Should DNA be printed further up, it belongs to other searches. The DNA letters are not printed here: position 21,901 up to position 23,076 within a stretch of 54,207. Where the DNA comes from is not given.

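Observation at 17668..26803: Seven-gene exporter-like module with no obvious functional precedent: CarboxypepD_reg-repeat anchor protein, two ATPase/ABC-2 permease pairs and two paralogous unknowns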

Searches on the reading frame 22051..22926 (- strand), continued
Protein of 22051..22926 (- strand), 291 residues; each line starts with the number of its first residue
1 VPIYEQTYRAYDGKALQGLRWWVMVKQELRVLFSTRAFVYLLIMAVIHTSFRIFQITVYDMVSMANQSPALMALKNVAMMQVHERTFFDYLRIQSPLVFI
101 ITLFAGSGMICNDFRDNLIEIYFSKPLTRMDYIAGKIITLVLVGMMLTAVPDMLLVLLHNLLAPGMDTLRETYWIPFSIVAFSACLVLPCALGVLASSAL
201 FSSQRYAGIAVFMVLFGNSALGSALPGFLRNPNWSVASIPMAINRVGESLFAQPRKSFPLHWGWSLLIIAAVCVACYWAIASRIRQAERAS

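Call 42: search_protein_representatives(alignment_id=A1)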
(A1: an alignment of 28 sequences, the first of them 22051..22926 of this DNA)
Query: 28 sequences, 291 profile positions. Proteins with E-value up to 0.001 (for the whole library): 2077; up to 1e-10: 1102; up to 1e-30: 84. The best 150 are listed.
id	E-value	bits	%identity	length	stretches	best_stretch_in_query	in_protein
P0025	1.5e-139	480.8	-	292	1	1-290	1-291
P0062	2.0e-138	477.1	-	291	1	1-290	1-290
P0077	8.6e-125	432.4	-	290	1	1-289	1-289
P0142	2.7e-108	378.2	-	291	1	1-290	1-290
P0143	3.0e-102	358.4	-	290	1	1-290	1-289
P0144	1.4e-100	352.9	-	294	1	1-291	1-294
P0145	1.5e-98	346.2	-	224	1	1-222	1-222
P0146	4.0e-97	341.5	-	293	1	1-290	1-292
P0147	6.8e-96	337.5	-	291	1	1-287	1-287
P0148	1.0e-95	336.9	-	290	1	1-288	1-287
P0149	4.7e-94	331.4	-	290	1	1-290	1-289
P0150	1.2e-92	326.8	-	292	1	1-289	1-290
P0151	1.5e-91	323.2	-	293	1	1-290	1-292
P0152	3.1e-89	315.7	-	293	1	1-290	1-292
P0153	8.0e-87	307.7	-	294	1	1-289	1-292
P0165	7.8e-52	192.9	-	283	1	1-289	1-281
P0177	8.0e-44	166.6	-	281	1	1-289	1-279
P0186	1.2e-38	149.7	-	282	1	1-289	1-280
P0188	3.5e-38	148.1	-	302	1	1-289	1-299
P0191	4.2e-37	144.6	-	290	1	1-289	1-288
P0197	1.9e-35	139.1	-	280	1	1-289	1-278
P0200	6.3e-35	137.4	-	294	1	1-289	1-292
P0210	3.2e-33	131.8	-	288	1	1-288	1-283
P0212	7.3e-33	130.6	-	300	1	1-289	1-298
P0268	1.2e-26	110.2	-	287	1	1-289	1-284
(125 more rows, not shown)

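Call 47: find_related_loci(query=A5, collection=genome_contigs, flank=8000)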
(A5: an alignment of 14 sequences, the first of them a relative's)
Query A5 (282 aa) in genome_contigs; peptide patterns used: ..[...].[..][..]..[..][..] (x = any residue, [..] = any of these).
499 stretches matched a pattern; 485 encode a relative of the query (tblastn E <= 1e-3); the best 80 are kept; 80 distinct loci.
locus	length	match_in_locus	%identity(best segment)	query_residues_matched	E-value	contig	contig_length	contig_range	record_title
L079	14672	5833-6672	55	1-282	3e-101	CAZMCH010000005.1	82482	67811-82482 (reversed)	MAG TPA_asm: uncultured bacterium isolate binchicken_co274_484 genome assembly, contig: NODE_760_length_82482_cov_5.6693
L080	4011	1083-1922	54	1-282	2e-96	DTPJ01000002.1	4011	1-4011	MAG TPA_asm: Candidatus Poribacteria bacterium isolate SpSt-970 Ga0123519_10056602, whole genome shotgun sequence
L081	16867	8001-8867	48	1-282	2e-77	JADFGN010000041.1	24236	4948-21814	MAG: Candidatus Poribacteria bacterium isolate B30T1B8 B30T1B8_NODE3308, whole genome shotgun sequence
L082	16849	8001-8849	43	1-282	6e-65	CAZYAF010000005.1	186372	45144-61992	MAG TPA_asm: uncultured Acidobacteriota bacterium isolate SRP068000_co3_527 genome assembly, contig: NODE_15_length_1863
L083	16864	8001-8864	44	1-282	3e-65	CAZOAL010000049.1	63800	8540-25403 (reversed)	MAG TPA_asm: uncultured bacterium isolate SRP119689_co1_304 genome assembly, contig: NODE_495_length_63800_cov_28.571825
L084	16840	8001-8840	40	1-282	9e-63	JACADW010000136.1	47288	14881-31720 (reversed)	MAG: Acidobacteria bacterium isolate L.E.AB.17 k119_284276, whole genome shotgun sequence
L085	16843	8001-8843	43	1-282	7e-60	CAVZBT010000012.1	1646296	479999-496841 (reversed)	MAG: uncultured Acidobacteriota bacterium isolate MFD00905.bin.2.153 genome assembly, contig: contig_4865, whole genome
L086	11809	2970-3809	39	1-282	3e-59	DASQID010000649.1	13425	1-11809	MAG TPA_asm: Acidobacteriota bacterium isolate SMAG_U11850 k141_96651, whole genome shotgun sequence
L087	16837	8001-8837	40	1-282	7e-58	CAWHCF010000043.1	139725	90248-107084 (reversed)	MAG: uncultured Acidobacteriota bacterium isolate MFD00962.bin.2.24 genome assembly, contig: contig_83587, whole genome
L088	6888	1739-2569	41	1-280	2e-54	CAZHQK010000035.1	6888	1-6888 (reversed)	MAG TPA_asm: uncultured Acidobacteriota bacterium isolate SRP231805_co4_31 genome assembly, contig: k141_187964, whole g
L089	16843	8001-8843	42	1-282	2e-52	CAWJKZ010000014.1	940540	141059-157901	MAG: uncultured Acidobacteriota bacterium isolate MFD05942.bin.2.47 genome assembly, contig: contig_28247, whole genome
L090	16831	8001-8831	36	1-280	4e-50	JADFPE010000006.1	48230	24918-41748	MAG: Acidobacteria bacterium isolate B71T1B8 B71T1B8_NODE953, whole genome shotgun sequence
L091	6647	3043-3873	35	1-280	1e-48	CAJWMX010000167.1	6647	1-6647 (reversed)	MAG TPA_asm: uncultured Acidobacteria bacterium isolate ERR599097_bin.40_MetaBAT_v2.12.1_MAG genome assembly, contig: NO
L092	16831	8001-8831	36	1-280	4e-48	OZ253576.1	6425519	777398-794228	MAG: Vicinamibacterales bacterium isolate 6a0cd737-ee79-44fe-98ec-e457d3034484 genome assembly, chromosome: 1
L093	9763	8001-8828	34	1-280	4e-48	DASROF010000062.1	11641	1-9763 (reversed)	MAG TPA_asm: Vicinamibacterales bacterium isolate SMAG_U10261 k141_2531303, whole genome shotgun sequence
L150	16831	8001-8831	37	1-280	7e-42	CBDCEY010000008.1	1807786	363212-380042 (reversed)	MAG: Vicinamibacterales bacterium isolate 91d79e5c-02a4-4b4d-8047-b2bdf700176b genome assembly, contig: contig_8, whole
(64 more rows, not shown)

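Call 51: search_protein_families(library=pfam, proteins=[L150:929-1945:+, L150:1633-3948:+, L150:3962-5068:+, L150:5065-6177:+, L150:6284-6913:+, L150:10835-11818:+, L150:12267-13202:+, L150:13067-13738:+, L150:14352-15392:+, L150:12115-13086:+], max_evalue=0.001)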
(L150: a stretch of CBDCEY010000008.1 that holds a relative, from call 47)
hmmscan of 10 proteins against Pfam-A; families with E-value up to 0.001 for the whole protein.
L150:929-1945:+ (338 aa): 0 families

L150:1633-3948:+ (771 aa): 3 families
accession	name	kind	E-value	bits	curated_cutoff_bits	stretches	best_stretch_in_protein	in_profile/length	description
PF07662.18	Nucleos_tra2_C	-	2.3e-63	214.1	32.3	1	567-767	2-212/213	Na+ dependent nucleoside transporter C-terminus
PF07670.19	Gate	-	2.8e-17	63.5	29.6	1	466-562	4-102/104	Nucleoside recognition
PF01773.25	Nucleos_tra2_N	-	1.8e-15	57.6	27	1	368-445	1-73/74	Na+ dependent nucleoside transporter N-terminus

L150:3962-5068:+ (368 aa): 1 family
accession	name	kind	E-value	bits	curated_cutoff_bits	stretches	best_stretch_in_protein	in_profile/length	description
PF01008.23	IF-2B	-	1.6e-86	290.5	22.4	1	60-351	2-280/280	Initiation factor 2 subunit family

L150:5065-6177:+ (370 aa): 3 families
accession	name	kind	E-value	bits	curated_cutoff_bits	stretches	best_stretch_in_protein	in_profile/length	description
PF00814.31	TsaD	-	2e-87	293.7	24.8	1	32-341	1-263/264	tRNA N6-adenosine threonylcarbamoyltransferase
PF22521.2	HypF_C_2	-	8.3e-05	22.9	27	1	265-330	164-229/241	Carbamoyltransferase, Kae1-like Domain, second subdomain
PF02543.21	Carbam_trans_N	-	0.00054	19.9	24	0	265-312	274-318/346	Carbamoyltransferase N-terminus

L150:6284-6913:+ (209 aa): 1 family
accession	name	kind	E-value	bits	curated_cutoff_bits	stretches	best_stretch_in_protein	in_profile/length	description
PF01966.28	HD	-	9.1e-07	29.6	22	1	42-116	2-91/116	HD domain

L150:10835-11818:+ (327 aa): 0 families

L150:12267-13202:+ (311 aa): 0 families

L150:13067-13738:+ (223 aa): 2 families
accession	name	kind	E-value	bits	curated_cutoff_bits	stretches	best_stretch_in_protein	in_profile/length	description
PF01227.27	GTP_cyclohydroI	-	8.5e-76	253.8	27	1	25-201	2-178/179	GTP cyclohydrolase I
PF14489.11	QueF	-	9.4e-05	23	27.3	1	100-158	1-59/81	QueF-like protein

L150:14352-15392:+ (346 aa): 13 families
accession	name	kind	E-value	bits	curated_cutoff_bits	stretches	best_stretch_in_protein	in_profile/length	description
PF13738.12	Pyr_redox_3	-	1.1e-73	248.5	30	1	14-306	1-305/305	Pyridine nucleotide-disulphide oxidoreductase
PF07992.20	Pyr_redox_2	-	4.1e-29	102.3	26.1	1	12-309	2-277/291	Pyridine nucleotide-disulphide oxidoreductase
PF13434.12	Lys_Orn_oxgnase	-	1.2e-13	51.3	21.3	1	76-201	90-218/339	L-lysine 6-monooxygenase/L-ornithine 5-monooxygenase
PF00070.33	Pyr_redox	-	7.9e-12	46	22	1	175-246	1-72/82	Pyridine nucleotide-disulphide oxidoreductase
PF01266.30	DAO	-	9.6e-09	35.7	27.9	0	12-42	1-31/353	FAD dependent oxidoreductase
PF12831.13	FAD_oxidored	-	2.9e-08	33.9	27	0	12-40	1-29/416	FAD dependent oxidoreductase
PF00890.30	FAD_binding_2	-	3.1e-08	33.7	20.4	1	12-47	1-36/414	FAD binding domain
PF01134.28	GIDA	-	1e-06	28.6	22.1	0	12-39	1-28/391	Glucose inhibited division protein A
PF03486.20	HI0933_like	-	1.7e-06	28.1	50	1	12-43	2-33/244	HI0933-like protein Rossmann domain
PF13450.12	NAD_binding_8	-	1.1e-05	26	21.9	0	15-42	1-28/68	NAD(P)-binding Rossmann-like domain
PF01494.25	FAD_binding_3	-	1.2e-05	25.2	22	0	12-42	3-33/349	FAD binding domain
PF13241.12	NAD_binding_7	-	4e-05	24.6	22.1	1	173-223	7-58/104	Putative NAD(P)-binding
PF01946.23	Thi4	-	0.00011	22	26.2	0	11-42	18-50/235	Thi4 family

L150:12115-13086:+ (323 aa): 2 families
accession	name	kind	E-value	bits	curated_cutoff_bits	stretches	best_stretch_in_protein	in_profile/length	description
PF02737.24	3HCDH_N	-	2.7e-57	194.1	22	1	47-222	2-177/180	3-hydroxyacyl-CoA dehydrogenase, NAD binding domain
PF00725.27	3HCDH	-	5.1e-36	123.5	22.1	1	227-323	1-97/97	3-hydroxyacyl-CoA dehydrogenase, C-terminal domain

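Call 62: predict_structure(alignment_id=A1)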
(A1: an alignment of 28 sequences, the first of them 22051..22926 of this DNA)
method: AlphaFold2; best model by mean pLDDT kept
length: 291 residues; sequences in the alignment: 28
mean_pLDDT: 84.0   pTM: 0.82
mean pLDDT of the five models: 84.0, 81.6, 81.4, 80.8, 78.0
residues with pLDDT >= 90: 131; 70-90: 120; 50-70: 26; < 50: 14
segments of 3 or more residues with pLDDT < 50: 1-14
pLDDT, mean of each block of 10 residues (from residue 1): 36 57 89 92 92 85 65 60 84 92 92 84 80 94 95 90 77 88 95 94 85 87 86 87 92 86 92 96 85 55
secondary structure, 60 per line:
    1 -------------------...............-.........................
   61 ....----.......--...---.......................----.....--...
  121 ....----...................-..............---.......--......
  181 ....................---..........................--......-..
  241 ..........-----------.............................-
elements in order: H20-34 H36-64 H69-75 H84-106 H111-115 H118-124 H129-147 H149-162 H166-172 H175-200 H204-229 H232-237 H239-250 H262-290

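Call 67: fold_search(model_id=the predicted structure, library=pdb)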
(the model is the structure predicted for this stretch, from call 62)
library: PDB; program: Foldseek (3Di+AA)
matches with E <= 10: 239; with E <= 0.001: 7
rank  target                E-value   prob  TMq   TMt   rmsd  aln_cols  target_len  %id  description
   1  7o0z_E                6.7e-05  1.00  0.65  0.71   4.3       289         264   15  ABC transporter NosFY, nucleotide-free in GDN (released 2022-11-02)
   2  7o0y_D                1.3e-04  1.00  0.64  0.69   5.3       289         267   13  ABC transporter NosDFY, nucleotide-free in GDN (released 2022-04-13)
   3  7o0z_D                1.8e-04  1.00  0.64  0.69   4.4       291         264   13  ABC transporter NosFY, nucleotide-free in GDN (released 2022-11-02)
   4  7znq_y                2.4e-04  1.00  0.61  0.69   5.8       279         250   14  ABC transporter complex NosDFYL in GDN (released 2022-08-03)
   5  7znq_Y                3.5e-04  1.00  0.63  0.67   4.9       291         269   14  ABC transporter complex NosDFYL in GDN (released 2022-08-03)
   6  7o0y_E                3.9e-04  1.00  0.64  0.74   4.1       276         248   12  ABC transporter NosDFY, nucleotide-free in GDN (released 2022-04-13)
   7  7o12_E                6.8e-04  1.00  0.60  0.70   4.7       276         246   12  ABC transporter NosDFY, AMPPNP-bound in GDN (released 2022-04-13)
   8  7qba_D                1.2e-03  1.00  0.62  0.65   5.4       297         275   13  CryoEM structure of the ABC transporter NosDFY complexed with nitrous oxide reductase NosZ (released 2022-08-03)
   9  7o17_D                3.0e-03  1.00  0.57  0.60   6.4       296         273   16  ABC transporter NosDFY E154Q, ATP-bound in lipid nanodisc (released 2022-04-13)
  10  9q1y_A                3.8e-03  1.00  0.56  0.64   5.7       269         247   14  Nucleotide-free structure of PmtCD in detergent LMNG (released 2025-11-26)
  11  7qba_E                4.0e-03  1.00  0.60  0.66   5.6       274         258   12  CryoEM structure of the ABC transporter NosDFY complexed with nitrous oxide reductase NosZ (released 2022-08-03)
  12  6xjh_A                5.2e-03  1.00  0.48  0.54   7.2       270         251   16  PmtCD ABC exporter without the basket domain at C2 symmetry (released 2020-10-14)
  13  8p8j_B                1.0e-02  1.00  0.51  0.30   7.0       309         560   12  Structure of 5D3-Fab and nanobody(Nb96)-bound ABCG2 (released 2023-08-30)
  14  8wba_A                1.3e-02  1.00  0.48  0.29   7.6       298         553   10  Cryo-EM structure of the ABCG25 bound to CHS (released 2023-09-27)
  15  8wd6_A                1.3e-02  1.00  0.47  0.30   7.7       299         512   12  Cryo-EM structure of the ABCG25 (released 2023-09-27)
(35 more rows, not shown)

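Call 69: search_protein_families(library=pfam, proteins=[L030:5063-5491:+, L022:4784-5401:+, L052:3968-4927:+, L025:5026-5628:-, L150:10835-11818:+, L082:3891-5999:+, L007:15396-16667:+], max_evalue=0.01)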
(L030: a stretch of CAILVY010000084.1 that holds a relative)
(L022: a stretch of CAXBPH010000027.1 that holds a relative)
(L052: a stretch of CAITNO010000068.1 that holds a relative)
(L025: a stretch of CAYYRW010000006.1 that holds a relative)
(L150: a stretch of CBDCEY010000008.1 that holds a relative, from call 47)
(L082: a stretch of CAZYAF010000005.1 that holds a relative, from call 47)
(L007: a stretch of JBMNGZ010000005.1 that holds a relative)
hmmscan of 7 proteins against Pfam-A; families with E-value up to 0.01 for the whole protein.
L030:5063-5491:+ (142 aa): 0 families

L022:4784-5401:+ (205 aa): 4 families
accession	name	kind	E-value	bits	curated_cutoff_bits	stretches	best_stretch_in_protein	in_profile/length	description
PF04542.20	Sigma70_r2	-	8.6e-18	64.3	24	1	47-115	1-71/71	Sigma-70 region 2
PF08281.18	Sigma70_r4_2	-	2e-16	59.8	25.7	1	142-192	4-54/54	Sigma-70, region 4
PF04545.22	Sigma70_r4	-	7.4e-10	38.6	24.1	1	148-193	4-49/50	Sigma-70, region 4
PF07638.17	Sigma70_ECF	-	8.6e-08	32.7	21.1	1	31-192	6-179/185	ECF sigma factor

L052:3968-4927:+ (319 aa): 1 family
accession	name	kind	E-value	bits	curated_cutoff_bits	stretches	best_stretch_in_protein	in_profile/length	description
PF13349.12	DUF4097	-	5.3e-12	46.1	22.9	1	142-314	69-246/247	Toastrack DUF4097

L025:5026-5628:- (200 aa): 0 families

L150:10835-11818:+ (327 aa): 0 families

L082:3891-5999:+ (702 aa): 1 family
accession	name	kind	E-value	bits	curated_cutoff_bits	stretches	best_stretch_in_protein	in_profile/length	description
PF13231.12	PMT_2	-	8e-10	39.6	26.1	1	206-335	22-145/160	Dolichyl-phosphate-mannose-protein mannosyltransferase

L007:15396-16667:+ (423 aa): 1 family
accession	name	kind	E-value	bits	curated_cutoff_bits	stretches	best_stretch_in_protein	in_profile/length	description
PF00202.27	Aminotran_3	-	5.5e-44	150.9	30.5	1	51-417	10-401/403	Aminotransferase class-III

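Call 85: search_protein_families(library=padloc, proteins=[window:22051-22926:-], max_evalue=0.001)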
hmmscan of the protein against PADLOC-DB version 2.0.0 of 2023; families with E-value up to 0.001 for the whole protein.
window:22051-22926:- (291 aa): 0 families

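Call 96: list_cluster_members(proteins=[P0186, P0177, P0197, P0188, P0212, P0165, P0191, P0200, P0268, P0210])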
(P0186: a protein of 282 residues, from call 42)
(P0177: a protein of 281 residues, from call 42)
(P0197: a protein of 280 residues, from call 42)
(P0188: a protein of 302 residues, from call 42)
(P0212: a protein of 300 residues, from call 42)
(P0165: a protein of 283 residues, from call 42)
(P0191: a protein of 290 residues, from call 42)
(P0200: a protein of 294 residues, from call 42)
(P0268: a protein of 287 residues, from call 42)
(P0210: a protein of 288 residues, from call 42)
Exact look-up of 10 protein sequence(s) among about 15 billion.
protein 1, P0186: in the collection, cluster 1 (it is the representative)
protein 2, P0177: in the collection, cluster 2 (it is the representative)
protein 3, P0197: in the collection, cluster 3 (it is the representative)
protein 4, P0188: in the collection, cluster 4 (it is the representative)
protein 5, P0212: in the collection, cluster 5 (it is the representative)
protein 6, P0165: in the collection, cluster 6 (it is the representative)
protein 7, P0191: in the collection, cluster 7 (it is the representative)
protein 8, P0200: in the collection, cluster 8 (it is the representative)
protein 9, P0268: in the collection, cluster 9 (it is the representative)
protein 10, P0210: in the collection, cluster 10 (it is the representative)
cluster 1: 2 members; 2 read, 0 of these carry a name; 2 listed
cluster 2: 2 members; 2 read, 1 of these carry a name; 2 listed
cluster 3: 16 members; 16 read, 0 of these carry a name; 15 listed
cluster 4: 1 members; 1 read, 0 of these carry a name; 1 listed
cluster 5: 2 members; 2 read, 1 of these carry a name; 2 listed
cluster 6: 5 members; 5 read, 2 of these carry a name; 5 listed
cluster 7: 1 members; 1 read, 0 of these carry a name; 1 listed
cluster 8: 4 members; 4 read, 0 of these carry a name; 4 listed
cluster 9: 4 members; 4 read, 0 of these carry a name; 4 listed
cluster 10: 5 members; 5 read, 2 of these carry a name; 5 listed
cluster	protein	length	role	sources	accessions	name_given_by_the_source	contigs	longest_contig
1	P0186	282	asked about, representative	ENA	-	-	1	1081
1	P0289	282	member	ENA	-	-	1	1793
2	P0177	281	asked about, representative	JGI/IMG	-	hypothetical protein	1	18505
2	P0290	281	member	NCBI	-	-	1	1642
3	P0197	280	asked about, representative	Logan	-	-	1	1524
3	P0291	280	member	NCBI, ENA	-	-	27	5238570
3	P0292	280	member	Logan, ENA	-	-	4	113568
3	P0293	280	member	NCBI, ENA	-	-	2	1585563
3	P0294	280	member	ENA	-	-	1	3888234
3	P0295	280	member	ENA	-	-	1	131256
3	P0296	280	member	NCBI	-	-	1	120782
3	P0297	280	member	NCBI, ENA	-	-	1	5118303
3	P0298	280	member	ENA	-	-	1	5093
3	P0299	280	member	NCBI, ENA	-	-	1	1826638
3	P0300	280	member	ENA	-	-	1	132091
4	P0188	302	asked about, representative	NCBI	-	-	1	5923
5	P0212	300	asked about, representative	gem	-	-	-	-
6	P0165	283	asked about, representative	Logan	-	-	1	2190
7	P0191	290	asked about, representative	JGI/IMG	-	-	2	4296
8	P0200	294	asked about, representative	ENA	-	-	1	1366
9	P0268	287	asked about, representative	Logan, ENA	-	-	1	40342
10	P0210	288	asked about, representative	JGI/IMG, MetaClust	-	\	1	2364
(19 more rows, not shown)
